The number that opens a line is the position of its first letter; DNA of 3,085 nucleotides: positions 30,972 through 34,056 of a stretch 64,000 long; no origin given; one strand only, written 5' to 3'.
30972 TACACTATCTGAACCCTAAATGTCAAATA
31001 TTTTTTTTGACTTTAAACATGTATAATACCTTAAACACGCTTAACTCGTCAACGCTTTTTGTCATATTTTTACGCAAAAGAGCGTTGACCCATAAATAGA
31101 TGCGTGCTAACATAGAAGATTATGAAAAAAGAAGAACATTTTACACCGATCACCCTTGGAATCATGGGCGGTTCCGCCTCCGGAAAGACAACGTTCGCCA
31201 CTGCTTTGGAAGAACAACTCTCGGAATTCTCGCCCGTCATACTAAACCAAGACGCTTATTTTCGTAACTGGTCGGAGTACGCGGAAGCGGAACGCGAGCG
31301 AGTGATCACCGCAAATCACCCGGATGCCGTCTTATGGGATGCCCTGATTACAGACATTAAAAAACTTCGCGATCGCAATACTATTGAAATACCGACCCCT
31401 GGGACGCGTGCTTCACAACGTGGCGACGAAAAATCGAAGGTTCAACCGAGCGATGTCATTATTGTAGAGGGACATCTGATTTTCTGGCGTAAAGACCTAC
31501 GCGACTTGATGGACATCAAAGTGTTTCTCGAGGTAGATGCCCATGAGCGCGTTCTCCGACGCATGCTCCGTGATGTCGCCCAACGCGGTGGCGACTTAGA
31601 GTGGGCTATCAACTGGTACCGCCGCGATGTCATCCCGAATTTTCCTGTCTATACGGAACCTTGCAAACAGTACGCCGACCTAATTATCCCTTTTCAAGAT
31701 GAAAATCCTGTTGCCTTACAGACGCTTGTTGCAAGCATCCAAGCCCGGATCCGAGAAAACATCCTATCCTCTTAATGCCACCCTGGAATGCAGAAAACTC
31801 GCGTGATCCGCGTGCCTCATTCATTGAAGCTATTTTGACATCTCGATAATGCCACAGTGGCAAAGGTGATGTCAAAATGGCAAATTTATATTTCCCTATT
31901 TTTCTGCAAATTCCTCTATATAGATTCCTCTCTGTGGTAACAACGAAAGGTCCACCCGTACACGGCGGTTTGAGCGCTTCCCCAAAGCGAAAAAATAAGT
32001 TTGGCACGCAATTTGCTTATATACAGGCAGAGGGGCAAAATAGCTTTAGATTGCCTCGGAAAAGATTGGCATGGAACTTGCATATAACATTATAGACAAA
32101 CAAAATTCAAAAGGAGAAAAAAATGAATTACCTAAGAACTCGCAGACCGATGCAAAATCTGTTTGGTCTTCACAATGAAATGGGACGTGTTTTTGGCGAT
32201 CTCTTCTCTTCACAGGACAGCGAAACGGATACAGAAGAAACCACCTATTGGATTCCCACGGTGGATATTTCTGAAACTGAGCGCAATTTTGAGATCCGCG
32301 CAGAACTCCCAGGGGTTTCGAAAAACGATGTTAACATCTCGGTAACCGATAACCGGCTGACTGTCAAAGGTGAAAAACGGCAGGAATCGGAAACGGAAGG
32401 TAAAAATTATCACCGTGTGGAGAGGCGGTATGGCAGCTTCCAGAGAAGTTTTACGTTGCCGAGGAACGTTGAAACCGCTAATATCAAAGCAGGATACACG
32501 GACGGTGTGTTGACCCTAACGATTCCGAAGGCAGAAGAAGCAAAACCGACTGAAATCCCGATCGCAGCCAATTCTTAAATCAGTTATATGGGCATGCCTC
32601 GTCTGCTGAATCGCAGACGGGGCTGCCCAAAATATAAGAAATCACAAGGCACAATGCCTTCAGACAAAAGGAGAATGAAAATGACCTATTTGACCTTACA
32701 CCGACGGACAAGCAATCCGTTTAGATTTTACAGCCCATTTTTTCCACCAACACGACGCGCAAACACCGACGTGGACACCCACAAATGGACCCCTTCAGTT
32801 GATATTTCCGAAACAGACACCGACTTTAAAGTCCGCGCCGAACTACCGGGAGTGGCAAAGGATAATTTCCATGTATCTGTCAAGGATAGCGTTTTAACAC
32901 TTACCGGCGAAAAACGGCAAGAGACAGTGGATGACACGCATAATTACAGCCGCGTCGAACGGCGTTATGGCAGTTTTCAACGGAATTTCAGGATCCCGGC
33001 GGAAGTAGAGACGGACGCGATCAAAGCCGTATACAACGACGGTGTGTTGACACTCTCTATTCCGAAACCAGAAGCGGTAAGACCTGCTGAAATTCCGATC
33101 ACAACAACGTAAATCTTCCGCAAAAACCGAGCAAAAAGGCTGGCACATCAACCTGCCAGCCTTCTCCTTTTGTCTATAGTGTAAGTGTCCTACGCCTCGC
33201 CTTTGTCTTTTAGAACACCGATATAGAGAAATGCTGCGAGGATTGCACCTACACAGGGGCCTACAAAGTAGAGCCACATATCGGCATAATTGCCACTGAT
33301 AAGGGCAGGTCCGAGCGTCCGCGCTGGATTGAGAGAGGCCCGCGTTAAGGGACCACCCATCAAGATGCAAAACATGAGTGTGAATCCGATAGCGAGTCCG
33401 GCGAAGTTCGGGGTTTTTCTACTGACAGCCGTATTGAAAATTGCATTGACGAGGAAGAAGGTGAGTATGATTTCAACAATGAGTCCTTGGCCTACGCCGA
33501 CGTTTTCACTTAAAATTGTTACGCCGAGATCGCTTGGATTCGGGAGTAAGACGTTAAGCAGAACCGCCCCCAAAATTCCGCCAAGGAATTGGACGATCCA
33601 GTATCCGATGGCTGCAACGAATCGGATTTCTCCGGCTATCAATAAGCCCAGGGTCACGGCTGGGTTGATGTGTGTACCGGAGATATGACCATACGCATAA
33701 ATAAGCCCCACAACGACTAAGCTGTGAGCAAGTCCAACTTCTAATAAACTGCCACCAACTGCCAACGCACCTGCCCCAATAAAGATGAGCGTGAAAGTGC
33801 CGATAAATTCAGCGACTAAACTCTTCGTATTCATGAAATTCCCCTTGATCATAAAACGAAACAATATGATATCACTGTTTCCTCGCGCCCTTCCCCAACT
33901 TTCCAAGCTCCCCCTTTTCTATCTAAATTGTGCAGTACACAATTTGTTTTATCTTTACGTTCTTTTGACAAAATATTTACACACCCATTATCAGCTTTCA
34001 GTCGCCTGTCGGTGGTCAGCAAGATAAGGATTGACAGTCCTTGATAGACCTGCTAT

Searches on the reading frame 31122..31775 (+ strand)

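Call 53: search_protein_families(library=pfam, proteins=[window:31122-31775:+], max_evalue=0.01)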
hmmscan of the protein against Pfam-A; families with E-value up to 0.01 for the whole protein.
window:31122-31775:+ (217 aa): 6 families
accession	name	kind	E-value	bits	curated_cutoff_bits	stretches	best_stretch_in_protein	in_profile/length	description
PF00485.24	PRK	-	8.9e-28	97.9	22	1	12-195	2-193/196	Phosphoribulokinase / Uridine kinase family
PF13238.12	AAA_18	-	9.6e-07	29.7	29.4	1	13-150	2-111/128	AAA domain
PF13671.12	AAA_33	-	0.00011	22.9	27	1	15-97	5-82/143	AAA domain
PF06414.18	Zeta_toxin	-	0.00046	20.1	22.3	1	9-66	16-77/199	Zeta toxin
PF13207.12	AAA_17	-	0.00051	20.8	27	0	16-156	2-126/136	AAA domain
PF00009.33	GTP_EFTU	-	0.0094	16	26.5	0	11-66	5-59/188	Elongation factor Tu GTP binding domain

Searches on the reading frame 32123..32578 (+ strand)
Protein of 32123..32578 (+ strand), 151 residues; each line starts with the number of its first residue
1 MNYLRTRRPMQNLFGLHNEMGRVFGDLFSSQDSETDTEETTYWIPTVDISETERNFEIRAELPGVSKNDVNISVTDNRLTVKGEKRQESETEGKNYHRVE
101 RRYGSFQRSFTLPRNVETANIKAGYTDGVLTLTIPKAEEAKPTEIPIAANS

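Call 53: search_protein_families(library=pfam, proteins=[window:32123-32578:+], max_evalue=0.01)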
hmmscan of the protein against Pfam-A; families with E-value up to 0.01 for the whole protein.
window:32123-32578:+ (151 aa): 2 families
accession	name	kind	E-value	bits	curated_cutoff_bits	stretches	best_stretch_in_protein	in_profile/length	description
PF00011.27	HSP20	-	4.8e-29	100.9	20.8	1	48-147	1-101/102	Hsp20/alpha crystallin family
PF17886.7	ArsA_HSP20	-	5.4e-08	32.7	22.5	1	55-132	3-61/63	HSP20-like domain found in ArsA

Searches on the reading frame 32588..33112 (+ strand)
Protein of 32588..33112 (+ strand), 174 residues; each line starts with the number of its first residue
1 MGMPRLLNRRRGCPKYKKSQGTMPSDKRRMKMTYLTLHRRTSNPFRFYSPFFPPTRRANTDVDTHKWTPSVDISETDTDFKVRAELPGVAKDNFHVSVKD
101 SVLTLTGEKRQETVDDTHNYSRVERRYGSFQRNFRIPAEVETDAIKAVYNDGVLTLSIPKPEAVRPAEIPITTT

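Call 53: search_protein_families(library=pfam, proteins=[window:32588-33112:+], max_evalue=0.01)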
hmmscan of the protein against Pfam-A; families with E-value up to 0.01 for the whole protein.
window:32588-33112:+ (174 aa): 2 families
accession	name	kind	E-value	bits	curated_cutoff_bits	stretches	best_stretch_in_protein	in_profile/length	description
PF00011.27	HSP20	-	6.7e-24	84.4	20.8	1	72-171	1-101/102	Hsp20/alpha crystallin family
PF17886.7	ArsA_HSP20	-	7.2e-05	22.7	22.5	1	78-156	2-61/63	HSP20-like domain found in ArsA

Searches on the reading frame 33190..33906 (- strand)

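Call 53: search_protein_families(library=pfam, proteins=[window:33190-33906:-], max_evalue=0.01)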
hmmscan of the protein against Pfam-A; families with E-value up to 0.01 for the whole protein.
window:33190-33906:- (238 aa): 1 family
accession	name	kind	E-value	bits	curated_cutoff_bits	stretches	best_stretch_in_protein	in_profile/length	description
PF00230.25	MIP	-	4.4e-56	190.6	25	1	26-228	7-222/222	Major intrinsic protein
